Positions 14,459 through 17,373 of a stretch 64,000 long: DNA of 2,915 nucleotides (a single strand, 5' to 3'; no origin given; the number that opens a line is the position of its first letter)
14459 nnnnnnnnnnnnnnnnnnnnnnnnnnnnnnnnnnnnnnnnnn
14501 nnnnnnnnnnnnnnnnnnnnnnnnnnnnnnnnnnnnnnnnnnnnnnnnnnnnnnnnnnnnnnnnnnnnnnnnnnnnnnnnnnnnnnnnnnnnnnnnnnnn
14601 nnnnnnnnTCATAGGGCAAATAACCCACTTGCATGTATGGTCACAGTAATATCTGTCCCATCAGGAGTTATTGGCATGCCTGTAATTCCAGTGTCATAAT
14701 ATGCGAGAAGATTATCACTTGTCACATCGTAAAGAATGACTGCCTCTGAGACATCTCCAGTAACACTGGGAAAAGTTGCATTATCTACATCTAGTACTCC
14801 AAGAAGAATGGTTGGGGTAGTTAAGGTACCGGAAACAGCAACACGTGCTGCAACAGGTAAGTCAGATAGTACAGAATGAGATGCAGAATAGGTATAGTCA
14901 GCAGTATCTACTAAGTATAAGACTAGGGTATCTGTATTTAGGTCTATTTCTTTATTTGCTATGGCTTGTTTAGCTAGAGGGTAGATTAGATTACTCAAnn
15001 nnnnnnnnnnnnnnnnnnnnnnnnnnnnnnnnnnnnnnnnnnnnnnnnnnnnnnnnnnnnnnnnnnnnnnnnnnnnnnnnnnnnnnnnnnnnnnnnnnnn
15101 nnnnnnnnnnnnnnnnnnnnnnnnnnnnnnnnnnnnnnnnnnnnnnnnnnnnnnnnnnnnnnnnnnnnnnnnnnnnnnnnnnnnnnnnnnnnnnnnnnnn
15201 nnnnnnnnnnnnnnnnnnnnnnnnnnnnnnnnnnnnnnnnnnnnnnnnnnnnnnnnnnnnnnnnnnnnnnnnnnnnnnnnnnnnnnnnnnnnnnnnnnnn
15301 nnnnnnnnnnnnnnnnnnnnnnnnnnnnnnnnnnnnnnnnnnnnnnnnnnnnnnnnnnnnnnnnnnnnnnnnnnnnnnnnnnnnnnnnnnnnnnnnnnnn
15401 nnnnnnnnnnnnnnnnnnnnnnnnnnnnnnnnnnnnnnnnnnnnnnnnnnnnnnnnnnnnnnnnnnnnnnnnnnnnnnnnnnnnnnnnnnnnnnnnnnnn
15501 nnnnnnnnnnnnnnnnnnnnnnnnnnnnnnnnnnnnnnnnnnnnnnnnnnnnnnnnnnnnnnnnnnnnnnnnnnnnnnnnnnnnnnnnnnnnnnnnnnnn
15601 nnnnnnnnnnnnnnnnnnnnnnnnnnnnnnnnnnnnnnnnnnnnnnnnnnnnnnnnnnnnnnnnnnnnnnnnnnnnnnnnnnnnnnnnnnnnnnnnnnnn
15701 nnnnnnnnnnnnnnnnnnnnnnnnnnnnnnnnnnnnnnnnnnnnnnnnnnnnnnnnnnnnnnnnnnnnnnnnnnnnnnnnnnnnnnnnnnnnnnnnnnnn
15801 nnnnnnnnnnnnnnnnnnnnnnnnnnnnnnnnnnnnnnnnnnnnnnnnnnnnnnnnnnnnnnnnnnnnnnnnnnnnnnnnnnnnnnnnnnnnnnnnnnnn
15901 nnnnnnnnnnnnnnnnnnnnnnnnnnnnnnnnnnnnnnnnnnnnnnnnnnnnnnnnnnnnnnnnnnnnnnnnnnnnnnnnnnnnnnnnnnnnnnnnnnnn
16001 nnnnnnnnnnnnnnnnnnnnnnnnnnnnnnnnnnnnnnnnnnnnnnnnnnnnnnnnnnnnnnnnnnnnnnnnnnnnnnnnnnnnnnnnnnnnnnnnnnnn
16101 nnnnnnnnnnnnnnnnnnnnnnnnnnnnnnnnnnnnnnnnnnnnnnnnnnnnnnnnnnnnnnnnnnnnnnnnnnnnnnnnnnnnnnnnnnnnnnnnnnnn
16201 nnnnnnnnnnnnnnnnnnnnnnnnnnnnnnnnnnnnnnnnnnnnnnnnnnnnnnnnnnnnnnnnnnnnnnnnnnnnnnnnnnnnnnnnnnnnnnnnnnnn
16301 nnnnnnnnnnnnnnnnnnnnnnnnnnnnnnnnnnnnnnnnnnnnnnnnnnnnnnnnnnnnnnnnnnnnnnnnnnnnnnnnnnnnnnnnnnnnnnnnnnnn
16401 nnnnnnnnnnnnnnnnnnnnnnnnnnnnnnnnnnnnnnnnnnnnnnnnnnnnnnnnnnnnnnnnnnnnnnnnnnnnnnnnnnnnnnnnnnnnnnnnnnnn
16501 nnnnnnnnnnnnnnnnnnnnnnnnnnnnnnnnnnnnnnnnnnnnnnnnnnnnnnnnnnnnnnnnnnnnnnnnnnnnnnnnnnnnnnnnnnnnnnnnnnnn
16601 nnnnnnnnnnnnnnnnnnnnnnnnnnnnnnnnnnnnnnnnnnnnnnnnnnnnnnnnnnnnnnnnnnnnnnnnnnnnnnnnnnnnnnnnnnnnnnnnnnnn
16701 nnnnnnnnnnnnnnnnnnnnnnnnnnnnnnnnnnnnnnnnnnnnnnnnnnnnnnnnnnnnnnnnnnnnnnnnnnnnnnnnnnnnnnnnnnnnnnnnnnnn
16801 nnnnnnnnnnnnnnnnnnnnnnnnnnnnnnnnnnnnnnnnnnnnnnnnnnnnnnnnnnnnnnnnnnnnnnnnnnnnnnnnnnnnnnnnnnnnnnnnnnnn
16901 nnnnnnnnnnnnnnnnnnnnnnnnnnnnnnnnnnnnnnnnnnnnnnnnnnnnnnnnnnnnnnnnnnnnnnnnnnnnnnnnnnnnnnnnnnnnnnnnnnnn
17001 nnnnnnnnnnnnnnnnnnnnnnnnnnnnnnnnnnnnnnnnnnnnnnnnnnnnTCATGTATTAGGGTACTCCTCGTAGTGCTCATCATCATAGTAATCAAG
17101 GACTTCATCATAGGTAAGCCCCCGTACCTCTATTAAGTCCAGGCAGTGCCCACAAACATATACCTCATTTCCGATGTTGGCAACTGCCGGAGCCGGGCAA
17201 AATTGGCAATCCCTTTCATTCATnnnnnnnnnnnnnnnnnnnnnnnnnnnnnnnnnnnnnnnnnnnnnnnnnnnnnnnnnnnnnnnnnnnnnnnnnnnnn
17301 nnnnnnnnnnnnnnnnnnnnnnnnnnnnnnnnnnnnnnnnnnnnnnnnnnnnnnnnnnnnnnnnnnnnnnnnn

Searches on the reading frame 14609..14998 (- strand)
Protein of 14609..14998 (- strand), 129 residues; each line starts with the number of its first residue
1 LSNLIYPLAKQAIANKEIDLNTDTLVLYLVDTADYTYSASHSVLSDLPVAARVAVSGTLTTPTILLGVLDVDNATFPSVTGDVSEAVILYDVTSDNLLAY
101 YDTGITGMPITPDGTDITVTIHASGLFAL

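Call 31: search_protein_families(library=phrogs, proteins=[window:14609-14998:-], max_evalue=0.001)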
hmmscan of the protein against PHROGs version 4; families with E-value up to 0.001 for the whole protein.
window:14609-14998:- (129 aa): 1 family
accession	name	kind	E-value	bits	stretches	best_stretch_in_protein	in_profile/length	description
phrog_644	-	unknown function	9.7e-26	91.7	1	1-127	4-140/174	-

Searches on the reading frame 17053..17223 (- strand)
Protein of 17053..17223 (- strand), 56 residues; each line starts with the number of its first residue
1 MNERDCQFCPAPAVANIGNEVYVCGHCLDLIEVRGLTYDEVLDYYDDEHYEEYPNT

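Call 104: search_protein_families(library=pfam, proteins=[window:17053-17223:-], max_evalue=1)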
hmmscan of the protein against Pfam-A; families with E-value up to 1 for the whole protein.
window:17053-17223:- (56 aa): 1 family
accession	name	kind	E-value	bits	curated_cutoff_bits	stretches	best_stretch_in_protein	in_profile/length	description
PF24402.1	iHKD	-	0.18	12.4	27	1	16-40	40-61/111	Inactive HKD-Rease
